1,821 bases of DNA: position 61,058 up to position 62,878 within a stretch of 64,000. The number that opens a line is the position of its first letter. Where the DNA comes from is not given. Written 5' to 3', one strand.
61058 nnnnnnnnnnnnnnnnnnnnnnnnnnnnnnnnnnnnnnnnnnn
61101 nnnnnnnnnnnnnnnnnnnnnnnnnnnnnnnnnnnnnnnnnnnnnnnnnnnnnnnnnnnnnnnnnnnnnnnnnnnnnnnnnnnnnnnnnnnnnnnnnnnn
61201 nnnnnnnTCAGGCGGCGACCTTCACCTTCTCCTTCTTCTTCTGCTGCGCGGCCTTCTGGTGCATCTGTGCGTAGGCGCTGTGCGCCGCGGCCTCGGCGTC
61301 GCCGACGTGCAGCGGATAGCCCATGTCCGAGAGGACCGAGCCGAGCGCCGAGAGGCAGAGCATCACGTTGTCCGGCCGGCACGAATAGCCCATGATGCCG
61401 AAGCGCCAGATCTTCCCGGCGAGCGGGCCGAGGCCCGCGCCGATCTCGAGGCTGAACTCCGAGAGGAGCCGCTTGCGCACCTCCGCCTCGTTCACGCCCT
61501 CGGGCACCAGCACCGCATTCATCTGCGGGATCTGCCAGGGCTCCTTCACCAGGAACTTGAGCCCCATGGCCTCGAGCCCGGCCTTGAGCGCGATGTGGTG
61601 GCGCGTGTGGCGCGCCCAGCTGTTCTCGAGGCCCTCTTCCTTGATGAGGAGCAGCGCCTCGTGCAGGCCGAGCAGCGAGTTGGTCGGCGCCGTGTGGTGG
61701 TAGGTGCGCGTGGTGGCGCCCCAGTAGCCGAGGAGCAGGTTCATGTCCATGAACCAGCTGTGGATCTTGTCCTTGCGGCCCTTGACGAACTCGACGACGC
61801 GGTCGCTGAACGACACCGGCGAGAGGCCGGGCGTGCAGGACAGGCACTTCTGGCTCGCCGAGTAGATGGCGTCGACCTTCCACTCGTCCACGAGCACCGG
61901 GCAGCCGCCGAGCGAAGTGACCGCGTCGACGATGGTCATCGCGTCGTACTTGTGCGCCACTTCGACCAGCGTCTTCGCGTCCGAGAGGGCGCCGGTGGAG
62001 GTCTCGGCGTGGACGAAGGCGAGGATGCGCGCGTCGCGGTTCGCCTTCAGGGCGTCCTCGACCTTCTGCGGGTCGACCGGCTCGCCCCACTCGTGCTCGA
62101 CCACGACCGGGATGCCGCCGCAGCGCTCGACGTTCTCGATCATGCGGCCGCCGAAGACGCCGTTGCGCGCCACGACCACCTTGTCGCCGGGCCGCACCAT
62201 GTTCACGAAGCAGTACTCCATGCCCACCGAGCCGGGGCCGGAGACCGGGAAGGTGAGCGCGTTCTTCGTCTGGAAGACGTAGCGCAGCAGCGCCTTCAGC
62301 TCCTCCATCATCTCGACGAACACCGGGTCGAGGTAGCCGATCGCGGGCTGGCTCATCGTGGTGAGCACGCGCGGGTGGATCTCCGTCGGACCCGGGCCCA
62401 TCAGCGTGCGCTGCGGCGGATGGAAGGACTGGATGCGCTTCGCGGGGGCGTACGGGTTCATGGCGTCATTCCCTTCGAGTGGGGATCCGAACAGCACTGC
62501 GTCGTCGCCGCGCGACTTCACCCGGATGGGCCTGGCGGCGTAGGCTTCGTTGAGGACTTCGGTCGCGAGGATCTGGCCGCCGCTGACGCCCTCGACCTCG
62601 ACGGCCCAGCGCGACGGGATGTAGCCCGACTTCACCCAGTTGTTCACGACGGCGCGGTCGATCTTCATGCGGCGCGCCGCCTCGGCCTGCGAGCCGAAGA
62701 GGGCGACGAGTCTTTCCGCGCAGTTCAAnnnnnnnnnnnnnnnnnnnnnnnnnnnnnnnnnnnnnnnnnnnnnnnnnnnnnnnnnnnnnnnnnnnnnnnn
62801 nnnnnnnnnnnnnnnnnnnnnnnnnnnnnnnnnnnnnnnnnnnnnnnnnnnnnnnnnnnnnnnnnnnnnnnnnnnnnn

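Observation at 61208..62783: Cro/YdaS-like HTH segment translationally fused to a class-V (alanine/serine-glyoxylate) aminotransferase, with its own promoter, palindromic operator and SD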

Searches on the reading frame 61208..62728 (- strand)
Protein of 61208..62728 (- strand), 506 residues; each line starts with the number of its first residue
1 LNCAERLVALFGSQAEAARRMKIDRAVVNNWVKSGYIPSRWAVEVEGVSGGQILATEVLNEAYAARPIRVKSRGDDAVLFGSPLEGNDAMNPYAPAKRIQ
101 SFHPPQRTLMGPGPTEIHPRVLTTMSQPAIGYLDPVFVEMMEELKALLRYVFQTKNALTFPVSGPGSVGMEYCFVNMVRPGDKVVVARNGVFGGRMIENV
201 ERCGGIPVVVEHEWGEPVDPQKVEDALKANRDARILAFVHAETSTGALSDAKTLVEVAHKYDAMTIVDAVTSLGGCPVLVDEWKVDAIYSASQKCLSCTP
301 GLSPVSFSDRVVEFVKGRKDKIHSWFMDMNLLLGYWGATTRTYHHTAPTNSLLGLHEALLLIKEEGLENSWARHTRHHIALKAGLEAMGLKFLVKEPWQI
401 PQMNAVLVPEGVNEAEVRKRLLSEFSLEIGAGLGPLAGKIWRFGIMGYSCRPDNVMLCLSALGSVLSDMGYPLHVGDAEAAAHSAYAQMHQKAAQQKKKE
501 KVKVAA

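Call 3: search_protein_families(library=pfam, proteins=[window:61208-62728:-], max_evalue=1)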
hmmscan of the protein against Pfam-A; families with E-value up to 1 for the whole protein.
window:61208-62728:- (506 aa): 9 families
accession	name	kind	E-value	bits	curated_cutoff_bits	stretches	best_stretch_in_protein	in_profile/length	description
PF00266.25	Aminotran_5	-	4.6e-21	75.6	21.5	1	138-417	42-324/371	Aminotransferase class-V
PF15943.11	YdaS_toxin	-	1.8e-06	28.1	30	1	7-63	4-61/65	Bacterial toxin YdaS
PF00155.27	Aminotran_1_2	-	0.00073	19.3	19.7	1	131-269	37-186/361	Aminotransferase class I and II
PF14549.12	P22_Cro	-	0.0013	18.9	30.2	1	6-54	4-50/60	DNA-binding transcriptional regulator Cro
PF01053.26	Cys_Met_Meta_PP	-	0.0027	16.8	27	1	166-271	76-176/381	Cys/Met metabolism PLP-dependent enzyme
PF01041.23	DegT_DnrJ_EryC1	-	0.0099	15.6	19.8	1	177-274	60-151/360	DegT/DnrJ/EryC1/StrS aminotransferase family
PF12728.13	HTH_17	-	0.019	15.6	27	1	15-40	5-30/51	Helix-turn-helix domain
PF06322.17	Phage_NinH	-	0.047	14.1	29.8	1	7-32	12-37/60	Phage NinH protein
PF13551.12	HTH_29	-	0.21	12.2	28.1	1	13-33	14-34/64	Winged helix-turn helix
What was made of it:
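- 61259..62434 (-): AGXT-family class-V (fold-type I) aminotransferase domain, residues 99-490. The PLP lysine K294 is at 61849-61847. Aminotran_5 scores 75.6 bits (call 3).
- On Class-V aminotransferase (PF00266), AGXT subgroup: The profile scores 75.6 bits against 21.5 (call 3).
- On MocR/GabR regulators: PF00155 scores 19.3 bits, just under its 19.7 cutoff and secondary to PF00266 (call 3).
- Checked: P22_Cro gives a weaker match (call 3). Aminotran_5 scores 75.6 bits against a cutoff of 21.5 (call 3).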

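Call 4: search_protein_families(library=ncbifam, proteins=[window:61208-62728:-], max_evalue=1)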
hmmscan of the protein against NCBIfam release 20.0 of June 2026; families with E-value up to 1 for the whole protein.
window:61208-62728:- (506 aa): 26 families (the best 25 are shown)
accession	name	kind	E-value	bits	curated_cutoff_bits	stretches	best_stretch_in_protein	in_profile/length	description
NF045640.1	AspGlyoxATaseBhcA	equivalog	3.3e-65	220.6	650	1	108-495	6-393/395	L-aspartate--glyoxylate aminotransferase BhcA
NF046070.1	PyrdoxPyrvTramin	equivalog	6.9e-55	186.4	600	1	110-469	9-367/369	pyridoxamine--pyruvate transaminase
TIGR03301.1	PhnW-AepZ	equivalog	3e-52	178.2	360.8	1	109-413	2-303/355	2-aminoethylphosphonate aminotransferase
NF010006.0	PRK13479.1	equivalog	7.3e-39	133.9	296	1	107-410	6-306/369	2-aminoethylphosphonate--pyruvate transaminase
TIGR02326.1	transamin_PhnW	equivalog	1.1e-38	133.3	400.8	1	108-412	5-307/363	2-aminoethylphosphonate--pyruvate transaminase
TIGR01977.1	am_tr_V_EF2568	hypoth_equivalog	1.3e-07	30.9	377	1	177-433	82-335/376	cysteine desulfurase family protein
TIGR01366.1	serC_3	equivalog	3.4e-07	29.8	401.65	1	226-313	122-204/361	phosphoserine transaminase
NF046037.1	carphisopro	domain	5.5e-07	29.7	38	1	4-50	1-47/54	carph-isopro domain-containing protein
TIGR01979.1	sufS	subfamily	5.1e-06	25.6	475.1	1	220-297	149-224/403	SufS family cysteine desulfurase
NF040779.1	Sec_lyase_SclA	exception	2.1e-05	23.6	525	1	176-315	80-219/378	selenocysteine lyase SclA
TIGR01821.1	5aminolev_synth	equivalog_domain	2.7e-05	23.2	338.55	1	196-274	144-219/402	5-aminolevulinate synthase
TIGR02539.1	SepCysS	equivalog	4.3e-05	22.7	365.25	1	177-308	86-222/370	O-phospho-L-seryl-tRNA:Cys-tRNA synthase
TIGR01325.1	O_suc_HS_sulf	equivalog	4.3e-05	22.3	510.05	1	170-271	82-178/380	O-succinylhomoserine sulfhydrylase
TIGR03402.1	FeS_nifS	equivalog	0.00017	20.5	530.75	1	218-294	124-198/379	cysteine desulfurase NifS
NF006810.0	PRK09331.1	subfamily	0.00039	19.3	301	1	176-298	99-226/397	Sep-tRNA:Cys-tRNA synthetase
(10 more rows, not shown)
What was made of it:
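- On L-aspartate:glyoxylate aminotransferase BhcA, PhnW and pyridoxamine-pyruvate transaminase (NCBIfam equivalogs): Scores are 220.6 against 650, 178 against 361, and 186 against 600 (call 4).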

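Call 5: find_homologous_proteins(query=window:61208-62728:-)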
Query window:61208-62728:- (506 aa): 8000 proteins with E <= 0.001 among 8000 candidates; the best 120 are listed.
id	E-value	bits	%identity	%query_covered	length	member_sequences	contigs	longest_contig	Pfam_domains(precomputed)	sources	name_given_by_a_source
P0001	0.0e+0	1105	95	98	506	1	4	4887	PF15943.12,PF00266.26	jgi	jgi:alanine-glyoxylate transaminase/serine-glyoxylate transaminase/serine-pyruvate transaminase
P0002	0.0e+0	1097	94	100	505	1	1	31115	PF15943.12,PF00266.26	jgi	jgi:alanine-glyoxylate transaminase/serine-glyoxylate transaminase/serine-pyruvate transaminase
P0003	0.0e+0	1095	93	98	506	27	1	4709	PF00155.28,PF15943.12,PF00266.26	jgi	-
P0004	0.0e+0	1054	89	100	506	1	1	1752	PF15943.12,PF00266.26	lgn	-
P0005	0.0e+0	1050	89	100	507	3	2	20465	PF15943.12,PF00266.26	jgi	jgi:alanine-glyoxylate transaminase/serine-glyoxylate transaminase/serine-pyruvate transaminase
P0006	0.0e+0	1034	88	100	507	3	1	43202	PF15943.12,PF00266.26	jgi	jgi:alanine-glyoxylate transaminase/serine-glyoxylate transaminase/serine-pyruvate transaminase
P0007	0.0e+0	1033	88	100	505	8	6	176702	PF14549.13,PF15943.12,PF00266.26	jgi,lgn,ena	-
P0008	0.0e+0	1030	88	100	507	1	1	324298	PF15943.12,PF00266.26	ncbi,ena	-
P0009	0.0e+0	1026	87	100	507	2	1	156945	PF14549.13,PF15943.12,PF00266.26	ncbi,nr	ncbi:MAG TPA: aminotransferase class V-fold PLP-dependent enzyme [Burkholderiales bacterium]|nr:amin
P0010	0.0e+0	1022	87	97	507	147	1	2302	PF14549.13,PF15943.12,PF00266.26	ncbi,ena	-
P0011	0.0e+0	1021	87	100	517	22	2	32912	PF15943.12,PF00266.26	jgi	jgi:alanine-glyoxylate transaminase/serine-glyoxylate transaminase/serine-pyruvate transaminase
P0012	0.0e+0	1020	87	100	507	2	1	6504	PF15943.12,PF00266.26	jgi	jgi:alanine-glyoxylate transaminase/serine-glyoxylate transaminase/serine-pyruvate transaminase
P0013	0.0e+0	1020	86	100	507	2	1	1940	PF15943.12,PF00266.26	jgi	-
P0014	2.8e-296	1001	85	97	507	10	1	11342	PF15943.12,PF00266.26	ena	-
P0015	1.0e-295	999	85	100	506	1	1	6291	PF14549.13,PF15943.12,PF00266.26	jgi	jgi:alanine-glyoxylate transaminase/serine-glyoxylate transaminase/serine-pyruvate transaminase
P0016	3.7e-295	997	86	97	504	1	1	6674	PF14549.13,PF15943.12,PF00266.26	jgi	jgi:alanine-glyoxylate transaminase/serine-glyoxylate transaminase/serine-pyruvate transaminase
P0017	9.3e-294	993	85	97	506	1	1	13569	PF14549.13,PF15943.12,PF00266.26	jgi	jgi:alanine-glyoxylate transaminase/serine-glyoxylate transaminase/serine-pyruvate transaminase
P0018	1.2e-293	992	85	94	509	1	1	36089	PF14549.13,PF15943.12,PF00266.26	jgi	jgi:alanine-glyoxylate transaminase/serine-glyoxylate transaminase/serine-pyruvate transaminase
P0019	1.6e-293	992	83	100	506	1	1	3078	PF14549.13,PF15943.12,PF00266.26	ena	-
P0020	3.3e-293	991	84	97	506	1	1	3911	PF14549.13,PF15943.12,PF00266.26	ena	-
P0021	3.5e-293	991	85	94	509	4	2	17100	PF14549.13,PF15943.12,PF00266.26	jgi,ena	-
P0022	5.8e-293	990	85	97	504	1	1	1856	PF14549.13,PF15943.12,PF00266.26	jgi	jgi:alanine-glyoxylate transaminase/serine-glyoxylate transaminase/serine-pyruvate transaminase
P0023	7.0e-293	990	85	94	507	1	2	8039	PF15943.12,PF00266.26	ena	-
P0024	8.4e-293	989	84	97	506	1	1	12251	PF14549.13,PF15943.12,PF00266.26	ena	-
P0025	1.2e-292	989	83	100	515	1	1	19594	PF14549.13,PF15943.12,PF00266.26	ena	-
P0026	2.1e-292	988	85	97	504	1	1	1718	PF14549.13,PF15943.12,PF00266.26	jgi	jgi:alanine-glyoxylate transaminase/serine-glyoxylate transaminase/serine-pyruvate transaminase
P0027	2.8e-292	988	84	94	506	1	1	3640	PF14549.13,PF15943.12,PF00266.26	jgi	jgi:alanine-glyoxylate transaminase/serine-glyoxylate transaminase/serine-pyruvate transaminase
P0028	4.7e-292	987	85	94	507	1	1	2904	PF15943.12,PF00266.26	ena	-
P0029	9.9e-292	986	84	94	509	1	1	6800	PF14549.13,PF15943.12,PF00266.26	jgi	jgi:alanine-glyoxylate transaminase/serine-glyoxylate transaminase/serine-pyruvate transaminase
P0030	2.5e-291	985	83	99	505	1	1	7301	PF15943.12,PF00266.26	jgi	-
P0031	3.2e-291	984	84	94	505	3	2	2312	PF00155.28,PF15943.12,PF00266.26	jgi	jgi:alanine-glyoxylate transaminase / serine-glyoxylate transaminase / serine-pyruvate transaminase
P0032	5.0e-291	984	84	98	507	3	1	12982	PF00155.28,PF15943.12,PF00266.26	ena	-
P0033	5.2e-291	984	85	97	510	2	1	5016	PF14549.13,PF15943.12,PF00266.26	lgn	-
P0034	1.0e-290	983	84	94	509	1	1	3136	PF14549.13,PF15943.12,PF00266.26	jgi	jgi:alanine-glyoxylate transaminase/serine-glyoxylate transaminase/serine-pyruvate transaminase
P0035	2.6e-290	981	84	94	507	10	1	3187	PF15943.12,PF00266.26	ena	-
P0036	3.2e-290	981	83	94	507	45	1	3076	PF00155.28,PF15943.12,PF00266.26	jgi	jgi:alanine-glyoxylate transaminase / serine-glyoxylate transaminase / serine-pyruvate transaminase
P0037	3.3e-290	981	84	97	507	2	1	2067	PF00155.28,PF15943.12,PF00266.26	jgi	jgi:alanine-glyoxylate transaminase/serine-glyoxylate transaminase/serine-pyruvate transaminase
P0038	3.6e-290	981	83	96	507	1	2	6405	PF15943.12,PF00266.26,PF01041.24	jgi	jgi:alanine-glyoxylate transaminase/serine-glyoxylate transaminase/serine-pyruvate transaminase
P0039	5.4e-290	980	83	94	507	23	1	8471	PF14549.13,PF00155.28,PF15943.12,PF00266.26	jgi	jgi:alanine-glyoxylate transaminase / serine-glyoxylate transaminase / serine-pyruvate transaminase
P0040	6.7e-290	980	83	94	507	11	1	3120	PF15943.12,PF00266.26,PF01041.24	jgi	-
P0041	8.6e-290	979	83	100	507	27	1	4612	PF00155.28,PF15943.12,PF00266.26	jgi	jgi:alanine-glyoxylate transaminase/serine-glyoxylate transaminase/serine-pyruvate transaminase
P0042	9.7e-290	979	83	97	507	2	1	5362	PF00155.28,PF15943.12,PF00266.26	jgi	jgi:alanine-glyoxylate transaminase/serine-glyoxylate transaminase/serine-pyruvate transaminase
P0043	1.4e-289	979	82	100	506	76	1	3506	PF15943.12,PF00266.26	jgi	jgi:alanine-glyoxylate transaminase/serine-glyoxylate transaminase/serine-pyruvate transaminase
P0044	1.6e-289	979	83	94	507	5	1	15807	PF15943.12,PF00266.26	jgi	jgi:alanine-glyoxylate transaminase/serine-glyoxylate transaminase/serine-pyruvate transaminase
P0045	1.6e-289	979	83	94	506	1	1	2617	PF14549.13,PF15943.12,PF00266.26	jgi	jgi:alanine-glyoxylate transaminase / serine-glyoxylate transaminase / serine-pyruvate transaminase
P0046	2.1e-289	978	84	94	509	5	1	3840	PF14549.13,PF15943.12,PF00266.26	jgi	-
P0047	3.1e-289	978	89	94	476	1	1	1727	PF00266.26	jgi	jgi:alanine-glyoxylate transaminase/serine-glyoxylate transaminase/serine-pyruvate transaminase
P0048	3.2e-289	978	84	94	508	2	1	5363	PF14549.13,PF00155.28,PF15943.12,PF00266.26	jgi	jgi:alanine-glyoxylate transaminase/serine-glyoxylate transaminase/serine-pyruvate transaminase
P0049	3.3e-289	978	84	97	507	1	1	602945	PF14549.13,PF00155.28,PF15943.12,PF00266.26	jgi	jgi:alanine-glyoxylate transaminase/serine-glyoxylate transaminase/serine-pyruvate transaminase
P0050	3.7e-289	977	83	94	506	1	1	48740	PF15943.12,PF00266.26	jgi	jgi:alanine-glyoxylate transaminase/serine-glyoxylate transaminase/serine-pyruvate transaminase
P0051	7.5e-289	976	83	99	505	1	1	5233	PF15943.12,PF00266.26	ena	-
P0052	9.1e-289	976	83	94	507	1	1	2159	PF00155.28,PF15943.12,PF00266.26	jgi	jgi:alanine-glyoxylate transaminase/serine-glyoxylate transaminase/serine-pyruvate transaminase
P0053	1.0e-288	976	83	94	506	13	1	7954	PF14549.13,PF15943.12,PF00266.26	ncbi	-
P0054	1.1e-288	976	83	94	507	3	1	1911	PF15943.12,PF00266.26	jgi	-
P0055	1.6e-288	975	83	97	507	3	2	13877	PF00155.28,PF15943.12,PF00266.26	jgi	jgi:alanine-glyoxylate transaminase/serine-glyoxylate transaminase/serine-pyruvate transaminase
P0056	2.3e-288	975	82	100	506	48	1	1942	PF15943.12,PF00266.26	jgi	jgi:alanine-glyoxylate transaminase / serine-glyoxylate transaminase / serine-pyruvate transaminase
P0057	2.5e-288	975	82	97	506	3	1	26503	PF14549.13,PF15943.12,PF00266.26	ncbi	ncbi:MAG: aminotransferase class V-fold PLP-dependent enzyme [Betaproteobacteria bacterium]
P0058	2.5e-288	975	82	100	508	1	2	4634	PF00155.28,PF15943.12,PF00266.26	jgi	jgi:alanine-glyoxylate transaminase/serine-glyoxylate transaminase/serine-pyruvate transaminase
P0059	2.6e-288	975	83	94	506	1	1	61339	PF15943.12,PF00266.26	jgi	jgi:alanine-glyoxylate transaminase/serine-glyoxylate transaminase/serine-pyruvate transaminase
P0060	3.1e-288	974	82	100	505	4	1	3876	PF14549.13,PF15943.12,PF00266.26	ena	-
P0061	3.8e-288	974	83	98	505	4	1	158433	PF14549.13,PF15943.12,PF00266.26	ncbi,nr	ncbi:MAG: aminotransferase class V-fold PLP-dependent enzyme [Burkholderiales bacterium]|nr:aminotra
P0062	4.4e-288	974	82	97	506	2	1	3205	PF15943.12,PF00266.26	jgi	jgi:alanine-glyoxylate transaminase/serine-glyoxylate transaminase/serine-pyruvate transaminase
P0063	4.4e-288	974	83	97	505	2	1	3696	PF15943.12,PF00266.26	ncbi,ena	-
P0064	4.6e-288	974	83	94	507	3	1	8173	PF00155.28,PF15943.12,PF00266.26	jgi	jgi:alanine-glyoxylate transaminase/serine-glyoxylate transaminase/serine-pyruvate transaminase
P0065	6.0e-288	973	83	100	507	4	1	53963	PF00155.28,PF15943.12,PF00266.26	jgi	jgi:alanine-glyoxylate transaminase/serine-glyoxylate transaminase/serine-pyruvate transaminase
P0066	6.4e-288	973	83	98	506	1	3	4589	PF14549.13,PF15943.12,PF00266.26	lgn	-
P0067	6.8e-288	973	82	100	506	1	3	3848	PF15943.12,PF00266.26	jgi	jgi:alanine-glyoxylate transaminase / serine-glyoxylate transaminase / serine-pyruvate transaminase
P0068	6.9e-288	973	82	100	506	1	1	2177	PF15943.12,PF00266.26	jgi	jgi:alanine-glyoxylate transaminase / serine-glyoxylate transaminase / serine-pyruvate transaminase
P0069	7.1e-288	973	82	94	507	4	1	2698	PF00155.28,PF15943.12,PF00266.26,PF01041.24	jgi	jgi:alanine-glyoxylate transaminase/serine-glyoxylate transaminase/serine-pyruvate transaminase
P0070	7.2e-288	973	82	100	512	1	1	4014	PF15943.12,PF00266.26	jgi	jgi:alanine-glyoxylate transaminase / serine-glyoxylate transaminase / serine-pyruvate transaminase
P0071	8.6e-288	973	83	94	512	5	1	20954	PF15943.12,PF00266.26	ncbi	-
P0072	1.1e-287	973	83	94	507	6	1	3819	PF00155.28,PF15943.12,PF00266.26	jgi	jgi:alanine-glyoxylate transaminase / serine-glyoxylate transaminase / serine-pyruvate transaminase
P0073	1.2e-287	972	83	97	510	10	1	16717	PF15943.12,PF00266.26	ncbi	ncbi:MAG TPA: aminotransferase class V-fold PLP-dependent enzyme [Burkholderiales bacterium]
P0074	1.4e-287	972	83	94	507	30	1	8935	PF00155.28,PF15943.12,PF00266.26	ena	-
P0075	1.6e-287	972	82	94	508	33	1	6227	PF00155.28,PF15943.12,PF00266.26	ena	-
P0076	1.6e-287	972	83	97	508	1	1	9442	PF15943.12,PF00266.26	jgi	jgi:alanine-glyoxylate transaminase/serine-glyoxylate transaminase/serine-pyruvate transaminase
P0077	1.6e-287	972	82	94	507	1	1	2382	PF00155.28,PF15943.12,PF00266.26,PF01041.24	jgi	jgi:alanine-glyoxylate transaminase / serine-glyoxylate transaminase / serine-pyruvate transaminase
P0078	1.8e-287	972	82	100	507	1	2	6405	PF00155.28,PF15943.12,PF00266.26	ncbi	-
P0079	2.3e-287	972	85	97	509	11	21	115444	PF15943.12,PF00266.26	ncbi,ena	-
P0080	2.4e-287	971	82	97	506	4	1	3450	PF15943.12,PF00266.26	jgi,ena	-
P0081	2.5e-287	971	84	97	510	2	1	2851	PF00155.28,PF15943.12,PF00266.26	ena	-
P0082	3.1e-287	971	82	94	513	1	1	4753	PF00155.28,PF15943.12,PF00266.26,PF01041.24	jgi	jgi:alanine-glyoxylate transaminase/serine-glyoxylate transaminase/serine-pyruvate transaminase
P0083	3.5e-287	971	83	94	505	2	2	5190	PF14549.13,PF15943.12,PF00266.26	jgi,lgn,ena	-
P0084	3.6e-287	971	83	99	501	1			PF15943.12,PF00266.26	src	-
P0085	5.7e-287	970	82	94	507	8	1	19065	PF00155.28,PF15943.12,PF00266.26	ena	-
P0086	6.9e-287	970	83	94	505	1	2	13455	PF15943.12,PF00266.26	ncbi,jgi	jgi:alanine-glyoxylate transaminase/serine-glyoxylate transaminase/serine-pyruvate transaminase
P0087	9.4e-287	969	82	100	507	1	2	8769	PF00155.28,PF15943.12,PF00266.26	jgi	jgi:alanine-glyoxylate transaminase/serine-glyoxylate transaminase/serine-pyruvate transaminase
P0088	1.0e-286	969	83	94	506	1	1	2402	PF15943.12,PF00266.26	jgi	-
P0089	1.3e-286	969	83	94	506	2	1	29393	PF14549.13,PF15943.12,PF00266.26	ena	-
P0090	1.4e-286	969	83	94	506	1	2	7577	PF15943.12,PF00266.26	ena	-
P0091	1.5e-286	969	83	99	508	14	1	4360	PF14549.13,PF15943.12,PF00266.26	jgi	-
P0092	1.6e-286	969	83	94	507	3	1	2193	PF00155.28,PF15943.12,PF00266.26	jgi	-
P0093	1.7e-286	969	83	97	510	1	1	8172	PF00155.28,PF15943.12,PF00266.26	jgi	jgi:alanine-glyoxylate transaminase/serine-glyoxylate transaminase/serine-pyruvate transaminase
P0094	1.9e-286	968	83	94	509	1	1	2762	PF14549.13,PF15943.12,PF00266.26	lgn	-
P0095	2.2e-286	968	83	95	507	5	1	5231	PF00155.28,PF15943.12,PF00266.26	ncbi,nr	ncbi:MAG TPA: aminotransferase class V-fold PLP-dependent enzyme [Burkholderiales bacterium]|nr:amin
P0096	2.7e-286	968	81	100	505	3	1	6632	PF14549.13,PF00155.28,PF15943.12,PF00266.26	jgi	-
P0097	2.7e-286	968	83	94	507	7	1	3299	PF14549.13,PF15943.12,PF00266.26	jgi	jgi:alanine-glyoxylate transaminase / serine-glyoxylate transaminase / serine-pyruvate transaminase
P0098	3.1e-286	968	82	94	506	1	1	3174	PF15943.12,PF00266.26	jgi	-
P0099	3.3e-286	968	82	100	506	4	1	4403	PF15943.12,PF00266.26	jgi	jgi:alanine-glyoxylate transaminase/serine-glyoxylate transaminase/serine-pyruvate transaminase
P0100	3.5e-286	968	81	99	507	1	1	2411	PF15943.12,PF00266.26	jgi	jgi:alanine-glyoxylate transaminase / serine-glyoxylate transaminase / serine-pyruvate transaminase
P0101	3.7e-286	968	81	100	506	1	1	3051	PF15943.12,PF00266.26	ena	-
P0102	3.8e-286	967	82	100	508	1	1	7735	PF00155.28,PF15943.12,PF00266.26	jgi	jgi:alanine-glyoxylate transaminase/serine-glyoxylate transaminase/serine-pyruvate transaminase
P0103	3.9e-286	967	82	100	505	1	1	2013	PF15943.12,PF00266.26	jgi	jgi:alanine-glyoxylate transaminase / serine-glyoxylate transaminase / serine-pyruvate transaminase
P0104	5.1e-286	967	83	94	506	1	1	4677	PF15943.12,PF00266.26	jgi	-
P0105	5.1e-286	967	83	94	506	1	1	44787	PF14549.13,PF15943.12,PF00266.26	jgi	jgi:alanine-glyoxylate transaminase/serine-glyoxylate transaminase/serine-pyruvate transaminase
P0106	5.3e-286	967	84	94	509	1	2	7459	PF14549.13,PF15943.12,PF00266.26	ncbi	-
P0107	6.1e-286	967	83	97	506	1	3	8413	PF15943.12,PF00266.26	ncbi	-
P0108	6.8e-286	967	83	94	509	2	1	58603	PF15943.12,PF00266.26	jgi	jgi:alanine-glyoxylate transaminase/serine-glyoxylate transaminase/serine-pyruvate transaminase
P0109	7.8e-286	966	82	94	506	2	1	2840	PF14549.13,PF15943.12,PF00266.26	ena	-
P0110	8.3e-286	966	83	97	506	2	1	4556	PF15943.12,PF00266.26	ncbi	-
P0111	9.2e-286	966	80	100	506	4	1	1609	PF14549.13,PF15943.12,PF00266.26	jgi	jgi:alanine-glyoxylate transaminase/serine-glyoxylate transaminase/serine-pyruvate transaminase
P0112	9.7e-286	966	82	94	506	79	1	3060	PF15943.12,PF00266.26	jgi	jgi:alanine-glyoxylate transaminase/serine-glyoxylate transaminase/serine-pyruvate transaminase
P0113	1.1e-285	966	81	100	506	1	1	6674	PF14549.13,PF15943.12,PF00266.26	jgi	jgi:alanine-glyoxylate transaminase / serine-glyoxylate transaminase / serine-pyruvate transaminase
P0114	1.6e-285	965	84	99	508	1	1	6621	PF14549.13,PF00155.28,PF15943.12,PF00266.26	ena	-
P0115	1.7e-285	965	81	97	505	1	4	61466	PF15943.12,PF00266.26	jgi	jgi:alanine-glyoxylate transaminase/serine-glyoxylate transaminase/serine-pyruvate transaminase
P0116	1.9e-285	965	83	94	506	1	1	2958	PF15943.12,PF00266.26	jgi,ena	-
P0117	1.9e-285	965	82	94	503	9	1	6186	PF00155.28,PF15943.12,PF00266.26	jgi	jgi:alanine-glyoxylate transaminase/serine-glyoxylate transaminase/serine-pyruvate transaminase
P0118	2.6e-285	965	81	100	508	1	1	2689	PF14549.13,PF15943.12,PF00266.26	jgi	jgi:alanine-glyoxylate transaminase/serine-glyoxylate transaminase/serine-pyruvate transaminase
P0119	3.2e-285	964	82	94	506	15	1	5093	PF15943.12,PF00266.26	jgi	-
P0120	3.5e-285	964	83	94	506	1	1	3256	PF15943.12,PF00266.26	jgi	-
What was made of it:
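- On Cro/YdaS HTH family (Pfam PF15943 YdaS_toxin; PF14549 P22_Cro): Precomputed Pfam also lists PF15943 on 119 of 120 homologue clusters (call 5).
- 119 of the 120 best 90%-identity clusters are about 500-517 aa and carry PF15943 plus PF00266 (call 5).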
